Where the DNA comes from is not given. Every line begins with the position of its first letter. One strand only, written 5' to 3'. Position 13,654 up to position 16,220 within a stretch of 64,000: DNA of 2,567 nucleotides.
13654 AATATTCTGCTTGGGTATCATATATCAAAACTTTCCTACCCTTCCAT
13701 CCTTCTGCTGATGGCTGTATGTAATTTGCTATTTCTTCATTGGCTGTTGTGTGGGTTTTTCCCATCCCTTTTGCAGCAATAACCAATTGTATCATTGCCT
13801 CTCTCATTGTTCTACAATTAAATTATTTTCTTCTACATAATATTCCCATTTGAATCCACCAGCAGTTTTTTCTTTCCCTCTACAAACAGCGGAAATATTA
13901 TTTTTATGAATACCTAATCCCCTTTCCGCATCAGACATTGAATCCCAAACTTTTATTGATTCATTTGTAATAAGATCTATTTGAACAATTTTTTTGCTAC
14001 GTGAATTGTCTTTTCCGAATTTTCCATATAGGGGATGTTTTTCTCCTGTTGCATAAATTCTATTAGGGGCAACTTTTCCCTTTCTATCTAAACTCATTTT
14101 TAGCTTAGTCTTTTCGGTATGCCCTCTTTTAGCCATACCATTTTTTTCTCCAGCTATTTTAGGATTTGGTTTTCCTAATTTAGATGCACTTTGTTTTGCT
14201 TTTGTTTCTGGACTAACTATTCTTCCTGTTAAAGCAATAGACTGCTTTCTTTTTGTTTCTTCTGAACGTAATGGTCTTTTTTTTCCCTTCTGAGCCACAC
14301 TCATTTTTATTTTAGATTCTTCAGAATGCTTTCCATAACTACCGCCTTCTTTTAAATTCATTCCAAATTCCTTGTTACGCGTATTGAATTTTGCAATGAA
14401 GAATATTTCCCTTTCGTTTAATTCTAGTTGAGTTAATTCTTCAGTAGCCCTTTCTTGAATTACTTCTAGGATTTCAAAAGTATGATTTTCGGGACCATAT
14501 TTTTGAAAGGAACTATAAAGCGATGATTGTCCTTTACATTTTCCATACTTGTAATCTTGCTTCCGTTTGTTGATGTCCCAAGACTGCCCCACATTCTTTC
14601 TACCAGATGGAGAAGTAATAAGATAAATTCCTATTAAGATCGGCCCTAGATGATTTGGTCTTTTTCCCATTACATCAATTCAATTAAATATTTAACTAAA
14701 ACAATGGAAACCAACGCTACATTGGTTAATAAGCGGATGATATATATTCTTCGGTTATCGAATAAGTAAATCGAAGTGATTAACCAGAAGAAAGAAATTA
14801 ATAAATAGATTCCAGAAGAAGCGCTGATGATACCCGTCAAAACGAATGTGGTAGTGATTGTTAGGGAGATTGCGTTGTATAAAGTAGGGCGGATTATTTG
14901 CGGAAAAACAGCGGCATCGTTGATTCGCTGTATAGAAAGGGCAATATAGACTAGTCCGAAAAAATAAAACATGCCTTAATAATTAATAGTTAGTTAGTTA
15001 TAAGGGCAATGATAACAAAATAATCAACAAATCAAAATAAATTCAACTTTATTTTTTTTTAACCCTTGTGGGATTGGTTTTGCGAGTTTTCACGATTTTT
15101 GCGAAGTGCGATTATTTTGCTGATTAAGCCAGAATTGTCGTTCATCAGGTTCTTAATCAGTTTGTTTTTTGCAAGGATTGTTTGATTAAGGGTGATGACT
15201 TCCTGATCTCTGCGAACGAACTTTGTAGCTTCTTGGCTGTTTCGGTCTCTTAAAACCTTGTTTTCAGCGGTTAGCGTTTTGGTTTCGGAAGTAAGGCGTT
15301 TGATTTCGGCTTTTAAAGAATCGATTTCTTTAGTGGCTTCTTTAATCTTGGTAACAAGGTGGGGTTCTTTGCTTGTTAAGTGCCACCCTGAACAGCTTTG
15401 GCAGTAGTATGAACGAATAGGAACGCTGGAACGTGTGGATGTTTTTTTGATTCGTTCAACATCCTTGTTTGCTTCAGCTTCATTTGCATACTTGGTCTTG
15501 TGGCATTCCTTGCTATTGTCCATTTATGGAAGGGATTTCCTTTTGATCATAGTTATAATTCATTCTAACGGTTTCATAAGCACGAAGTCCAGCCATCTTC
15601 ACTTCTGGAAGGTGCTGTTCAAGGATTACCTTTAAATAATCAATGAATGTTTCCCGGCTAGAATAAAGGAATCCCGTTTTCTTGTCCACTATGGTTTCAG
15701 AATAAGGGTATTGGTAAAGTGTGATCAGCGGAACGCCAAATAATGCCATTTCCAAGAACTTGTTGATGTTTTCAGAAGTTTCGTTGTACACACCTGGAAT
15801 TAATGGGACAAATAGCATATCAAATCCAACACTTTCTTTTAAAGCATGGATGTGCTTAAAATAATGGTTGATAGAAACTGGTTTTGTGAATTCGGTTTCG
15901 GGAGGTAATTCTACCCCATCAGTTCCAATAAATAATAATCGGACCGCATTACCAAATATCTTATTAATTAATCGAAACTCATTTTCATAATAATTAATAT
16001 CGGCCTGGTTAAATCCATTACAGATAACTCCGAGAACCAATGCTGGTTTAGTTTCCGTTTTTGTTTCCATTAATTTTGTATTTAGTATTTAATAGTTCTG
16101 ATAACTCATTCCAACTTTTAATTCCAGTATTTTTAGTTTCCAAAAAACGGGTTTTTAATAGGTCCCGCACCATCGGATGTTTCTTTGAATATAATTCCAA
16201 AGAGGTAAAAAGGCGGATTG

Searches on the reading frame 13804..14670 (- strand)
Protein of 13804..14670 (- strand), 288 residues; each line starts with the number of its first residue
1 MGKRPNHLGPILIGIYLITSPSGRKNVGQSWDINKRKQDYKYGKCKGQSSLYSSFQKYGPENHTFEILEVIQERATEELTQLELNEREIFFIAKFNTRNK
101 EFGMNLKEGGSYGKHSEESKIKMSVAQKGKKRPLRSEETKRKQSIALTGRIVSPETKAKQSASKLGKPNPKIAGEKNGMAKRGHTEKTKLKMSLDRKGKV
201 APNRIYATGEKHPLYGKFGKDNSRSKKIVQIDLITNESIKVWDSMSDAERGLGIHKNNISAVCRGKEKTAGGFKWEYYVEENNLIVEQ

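Call 7: search_protein_families(library=phrogs, proteins=[window:13804-14670:-], max_evalue=0.01)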
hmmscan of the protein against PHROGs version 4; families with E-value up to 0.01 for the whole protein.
window:13804-14670:- (288 aa): 9 families
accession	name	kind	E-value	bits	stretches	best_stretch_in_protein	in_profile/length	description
phrog_314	-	DNA, RNA and nucleotide metabolism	1.4e-33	117.7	1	14-284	180-394/574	homing endonuclease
phrog_7168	-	DNA, RNA and nucleotide metabolism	1.1e-17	65.4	1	14-156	3-151/284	homing endonuclease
phrog_20162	-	DNA, RNA and nucleotide metabolism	1.3e-09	39.3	1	214-283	21-87/88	HNH endonuclease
phrog_4538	-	unknown function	2.9e-07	30.7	1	214-278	394-447/447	-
phrog_5123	-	DNA, RNA and nucleotide metabolism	1.1e-06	29.7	1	13-118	2-100/152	homing endonuclease with GIY-YIG motif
phrog_19446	-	DNA, RNA and nucleotide metabolism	1e-05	26.2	1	15-153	4-135/254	homing endonuclease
phrog_1310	-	unknown function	0.00086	20.8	1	221-282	62-123/125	-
phrog_655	-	DNA, RNA and nucleotide metabolism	0.002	19.1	0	111-244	113-198/343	homing endonuclease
phrog_32884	-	unknown function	0.0039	18.6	0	153-200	18-67/71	-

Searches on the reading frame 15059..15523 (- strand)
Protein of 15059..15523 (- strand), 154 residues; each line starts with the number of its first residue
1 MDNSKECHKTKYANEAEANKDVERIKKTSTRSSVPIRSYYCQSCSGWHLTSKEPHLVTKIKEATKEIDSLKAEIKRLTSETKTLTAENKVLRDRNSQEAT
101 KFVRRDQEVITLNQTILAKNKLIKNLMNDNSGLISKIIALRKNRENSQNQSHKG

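Call 104: search_protein_families(library=pfam, proteins=[window:15059-15523:-], max_evalue=1)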
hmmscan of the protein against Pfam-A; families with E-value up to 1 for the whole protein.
window:15059-15523:- (154 aa): 21 families
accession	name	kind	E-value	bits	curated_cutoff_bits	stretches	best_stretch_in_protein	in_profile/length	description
PF01166.23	TSC22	-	6.3e-05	23.5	30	1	62-104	14-53/57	TSC-22/dip/bun family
PF06156.18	YabA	-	0.00066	20.7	30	1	55-107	12-64/103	Initiation control protein YabA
PF25014.1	NET2A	-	0.0027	18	33.1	2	108-152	140-184/235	NET2A-like domain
PF04102.17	SlyX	-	0.0028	18.7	30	0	105-149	15-59/67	SlyX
PF00170.26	bZIP_1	-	0.0065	17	27.6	1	71-97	25-51/64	bZIP transcription factor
PF06005.17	ZapB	-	0.0091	16.9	31.5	1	56-99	9-52/71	Cell division protein ZapB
PF24319.2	DUF7491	-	0.014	16.1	30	1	60-109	30-79/90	Coiled-coil region of unknown function (DUF7491)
PF02183.23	HALZ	-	0.062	13.9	28.1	1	68-86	22-40/43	Homeobox associated leucine zipper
PF06103.16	DUF948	-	0.064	13.9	37.2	1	59-96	27-65/89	Bacterial protein of unknown function (DUF948)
PF04977.20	DivIC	-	0.065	13.5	28.9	1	57-81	30-54/80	Septum formation initiator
PF17675.6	APG6_N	-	0.11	13.4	45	1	49-108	58-118/132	Apg6 coiled-coil region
PF14362.11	DUF4407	-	0.13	12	31.3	1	32-131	131-257/297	Domain of unknown function (DUF4407)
PF06785.16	UPF0242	-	0.14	12.7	33.5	1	53-127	90-156/194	Uncharacterised protein family (UPF0242) N-terminus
PF11932.13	DUF3450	-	0.16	11.7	32.6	1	58-115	37-94/241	Protein of unknown function (DUF3450)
PF13600.11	DUF4140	-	0.19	12.7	27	1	54-91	65-98/98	N-terminal domain of unknown function (DUF4140)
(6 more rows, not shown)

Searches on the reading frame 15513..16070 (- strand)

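Call 4: search_protein_families(library=pfam, proteins=[window:15513-16070:-], max_evalue=0.1)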
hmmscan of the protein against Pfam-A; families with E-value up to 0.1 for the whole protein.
window:15513-16070:- (185 aa): 3 families
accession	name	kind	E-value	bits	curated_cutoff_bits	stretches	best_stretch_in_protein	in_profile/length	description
PF00534.26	Glycos_transf_1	-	0.038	14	26.4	1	106-153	110-159/172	Glycosyl transferases group 1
PF13524.12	Glyco_trans_1_2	-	0.087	13.2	25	0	103-176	65-137/144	Glycosyl transferase-like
PF13692.12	Glyco_trans_1_4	-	0.097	13.4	27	0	22-150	14-140/142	Glycosyl transferases group 1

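Call 70: search_protein_families(library=ncbifam, proteins=[window:15513-16070:-], max_evalue=0.1)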
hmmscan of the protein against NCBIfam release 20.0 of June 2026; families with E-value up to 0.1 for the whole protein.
window:15513-16070:- (185 aa): 0 families
